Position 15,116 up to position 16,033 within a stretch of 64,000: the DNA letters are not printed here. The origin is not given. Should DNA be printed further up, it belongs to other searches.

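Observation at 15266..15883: Orphan DHp-only protein (HisKA-like H-box, no ATPase domain) encoded directly downstream of ctrA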

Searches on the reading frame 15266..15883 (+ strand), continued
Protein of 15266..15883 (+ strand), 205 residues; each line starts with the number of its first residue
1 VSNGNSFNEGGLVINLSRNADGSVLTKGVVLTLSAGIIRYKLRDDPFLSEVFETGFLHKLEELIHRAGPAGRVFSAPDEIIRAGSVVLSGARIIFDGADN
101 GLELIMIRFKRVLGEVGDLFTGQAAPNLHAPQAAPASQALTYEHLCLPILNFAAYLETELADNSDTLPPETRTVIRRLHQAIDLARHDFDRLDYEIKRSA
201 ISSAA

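Call 64: search_protein_families(library=pfam, proteins=[L097:8856-9584:+, L097:9615-10073:+, L097:4687-5082:-, L097:8001-8702:+, L096:670-1386:-, L095:1-762:-], max_evalue=1)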
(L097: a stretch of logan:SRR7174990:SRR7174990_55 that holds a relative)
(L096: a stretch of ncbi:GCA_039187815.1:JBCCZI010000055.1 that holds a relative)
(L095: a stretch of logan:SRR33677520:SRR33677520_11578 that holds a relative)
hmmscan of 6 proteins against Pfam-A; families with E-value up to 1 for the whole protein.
L097:8856-9584:+ (242 aa): 0 families

L097:9615-10073:+ (152 aa): 1 family
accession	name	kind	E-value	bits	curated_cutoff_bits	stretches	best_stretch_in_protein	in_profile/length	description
PF00072.30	Response_reg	-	5.7e-09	36.6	30.2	1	8-132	1-109/111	Response regulator receiver domain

L097:4687-5082:- (131 aa): 0 families

L097:8001-8702:+ (233 aa): 0 families

L096:670-1386:- (238 aa): 0 families

L095:1-762:- (254 aa): 1 family
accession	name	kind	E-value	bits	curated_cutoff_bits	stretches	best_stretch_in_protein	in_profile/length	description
PF02696.19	SelO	-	2.7e-62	211.5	22.8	1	12-254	8-253/466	Protein adenylyltransferase SelO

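Call 80: find_encoding_contigs(protein=P0015, flank=5000, max_places=1)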
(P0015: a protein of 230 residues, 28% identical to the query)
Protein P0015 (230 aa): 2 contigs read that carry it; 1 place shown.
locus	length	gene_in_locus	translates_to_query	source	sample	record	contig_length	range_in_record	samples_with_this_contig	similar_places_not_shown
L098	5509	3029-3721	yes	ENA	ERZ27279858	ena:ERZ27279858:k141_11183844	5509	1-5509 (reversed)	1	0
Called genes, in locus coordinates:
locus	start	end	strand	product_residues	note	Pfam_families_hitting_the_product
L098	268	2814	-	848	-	PF01339:CheB_methylest, PF03705:CheR_N, PF01739:CheR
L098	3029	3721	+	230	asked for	-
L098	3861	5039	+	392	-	PF00067:p450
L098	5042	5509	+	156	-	?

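Call 81: find_encoding_contigs(protein=P0012, flank=5000, max_places=1)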
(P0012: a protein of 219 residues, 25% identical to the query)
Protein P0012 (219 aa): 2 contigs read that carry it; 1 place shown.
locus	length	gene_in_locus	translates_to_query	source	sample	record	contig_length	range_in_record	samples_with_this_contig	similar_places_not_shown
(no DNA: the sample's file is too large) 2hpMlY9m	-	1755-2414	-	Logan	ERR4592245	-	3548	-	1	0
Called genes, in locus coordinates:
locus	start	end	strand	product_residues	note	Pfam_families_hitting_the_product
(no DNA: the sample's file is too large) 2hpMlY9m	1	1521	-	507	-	?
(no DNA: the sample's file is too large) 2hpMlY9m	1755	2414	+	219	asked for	-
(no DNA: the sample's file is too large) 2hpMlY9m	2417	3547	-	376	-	?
